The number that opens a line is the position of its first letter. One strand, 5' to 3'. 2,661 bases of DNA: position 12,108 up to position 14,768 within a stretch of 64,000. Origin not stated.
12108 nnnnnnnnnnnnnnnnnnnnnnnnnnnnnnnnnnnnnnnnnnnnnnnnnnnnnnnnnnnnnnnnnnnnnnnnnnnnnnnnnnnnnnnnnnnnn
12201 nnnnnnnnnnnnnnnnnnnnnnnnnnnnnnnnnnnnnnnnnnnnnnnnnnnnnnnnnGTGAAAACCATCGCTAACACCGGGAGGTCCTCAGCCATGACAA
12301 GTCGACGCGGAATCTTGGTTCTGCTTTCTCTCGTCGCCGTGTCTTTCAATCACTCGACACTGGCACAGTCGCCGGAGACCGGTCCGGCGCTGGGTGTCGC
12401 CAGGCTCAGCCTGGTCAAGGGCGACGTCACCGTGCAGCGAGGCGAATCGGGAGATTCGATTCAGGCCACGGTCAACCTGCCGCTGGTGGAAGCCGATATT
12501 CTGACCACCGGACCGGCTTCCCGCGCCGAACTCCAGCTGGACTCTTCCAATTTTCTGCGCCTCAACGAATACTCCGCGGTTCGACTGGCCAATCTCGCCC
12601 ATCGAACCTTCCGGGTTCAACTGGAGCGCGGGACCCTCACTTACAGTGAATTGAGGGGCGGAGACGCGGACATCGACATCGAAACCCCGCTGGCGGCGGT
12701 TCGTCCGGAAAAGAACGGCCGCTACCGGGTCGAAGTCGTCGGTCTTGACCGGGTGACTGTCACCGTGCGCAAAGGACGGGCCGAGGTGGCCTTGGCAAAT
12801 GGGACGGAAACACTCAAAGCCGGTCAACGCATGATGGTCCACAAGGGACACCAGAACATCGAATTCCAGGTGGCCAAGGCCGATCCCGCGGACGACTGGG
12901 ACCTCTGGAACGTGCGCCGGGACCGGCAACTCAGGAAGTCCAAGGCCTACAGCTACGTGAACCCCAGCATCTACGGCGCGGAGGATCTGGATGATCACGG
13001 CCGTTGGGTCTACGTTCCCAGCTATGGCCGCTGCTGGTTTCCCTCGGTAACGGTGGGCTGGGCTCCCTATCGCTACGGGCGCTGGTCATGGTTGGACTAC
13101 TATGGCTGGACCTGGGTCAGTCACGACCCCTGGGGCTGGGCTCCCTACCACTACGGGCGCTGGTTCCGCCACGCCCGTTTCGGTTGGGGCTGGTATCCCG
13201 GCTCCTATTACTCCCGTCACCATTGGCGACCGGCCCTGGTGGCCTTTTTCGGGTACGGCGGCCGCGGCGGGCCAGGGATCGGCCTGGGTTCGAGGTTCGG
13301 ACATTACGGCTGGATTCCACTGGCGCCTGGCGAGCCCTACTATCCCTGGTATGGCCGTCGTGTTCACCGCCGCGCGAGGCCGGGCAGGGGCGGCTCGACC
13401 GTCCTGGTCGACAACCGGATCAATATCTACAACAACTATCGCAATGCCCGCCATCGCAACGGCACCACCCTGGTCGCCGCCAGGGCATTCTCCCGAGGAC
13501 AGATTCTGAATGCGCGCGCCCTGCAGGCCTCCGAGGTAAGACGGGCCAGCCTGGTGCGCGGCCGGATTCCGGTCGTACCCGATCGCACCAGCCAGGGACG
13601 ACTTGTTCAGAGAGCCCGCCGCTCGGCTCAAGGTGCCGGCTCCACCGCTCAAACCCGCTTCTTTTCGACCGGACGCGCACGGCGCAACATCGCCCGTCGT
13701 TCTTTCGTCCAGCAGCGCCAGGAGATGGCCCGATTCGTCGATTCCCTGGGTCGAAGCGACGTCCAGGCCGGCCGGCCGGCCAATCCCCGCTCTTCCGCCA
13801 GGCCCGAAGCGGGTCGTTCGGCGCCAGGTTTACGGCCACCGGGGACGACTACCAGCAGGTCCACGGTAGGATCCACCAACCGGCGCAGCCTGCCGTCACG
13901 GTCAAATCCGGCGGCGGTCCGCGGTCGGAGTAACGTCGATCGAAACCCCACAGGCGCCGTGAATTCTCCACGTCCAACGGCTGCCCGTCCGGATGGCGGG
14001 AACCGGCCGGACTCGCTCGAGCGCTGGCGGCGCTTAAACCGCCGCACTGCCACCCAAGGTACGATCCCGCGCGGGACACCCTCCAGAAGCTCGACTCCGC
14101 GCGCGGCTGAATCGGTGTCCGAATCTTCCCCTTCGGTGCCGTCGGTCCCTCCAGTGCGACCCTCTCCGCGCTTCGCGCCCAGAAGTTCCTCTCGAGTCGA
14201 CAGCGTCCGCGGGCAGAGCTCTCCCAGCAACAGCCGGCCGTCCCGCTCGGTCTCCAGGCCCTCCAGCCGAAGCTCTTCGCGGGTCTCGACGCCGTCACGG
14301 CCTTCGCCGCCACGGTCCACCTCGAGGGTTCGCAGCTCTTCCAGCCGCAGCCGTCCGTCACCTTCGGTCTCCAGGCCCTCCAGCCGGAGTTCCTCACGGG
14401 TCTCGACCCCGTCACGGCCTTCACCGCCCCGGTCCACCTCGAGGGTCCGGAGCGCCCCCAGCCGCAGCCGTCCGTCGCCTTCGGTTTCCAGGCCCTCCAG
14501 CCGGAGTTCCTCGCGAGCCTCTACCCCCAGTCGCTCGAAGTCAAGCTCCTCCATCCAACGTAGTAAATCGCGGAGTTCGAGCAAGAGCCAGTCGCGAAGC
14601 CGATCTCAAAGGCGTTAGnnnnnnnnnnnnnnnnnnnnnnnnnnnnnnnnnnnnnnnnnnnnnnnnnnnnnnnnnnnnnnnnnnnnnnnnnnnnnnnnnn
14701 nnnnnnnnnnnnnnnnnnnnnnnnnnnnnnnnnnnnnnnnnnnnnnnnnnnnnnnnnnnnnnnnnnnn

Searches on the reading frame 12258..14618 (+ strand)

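Call 51: search_protein_families(library=pfam, proteins=[window:12258-14618:+], max_evalue=0.001)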
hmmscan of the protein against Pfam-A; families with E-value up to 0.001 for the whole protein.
window:12258-14618:+ (786 aa): 2 families
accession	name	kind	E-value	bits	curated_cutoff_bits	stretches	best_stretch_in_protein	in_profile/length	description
PF20245.3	DUF6600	-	1.7e-25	89.5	27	1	242-358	2-101/102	Family of unknown function (DUF6600)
PF04773.18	FecR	-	2.2e-07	31.7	24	1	81-175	2-96/97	FecR protein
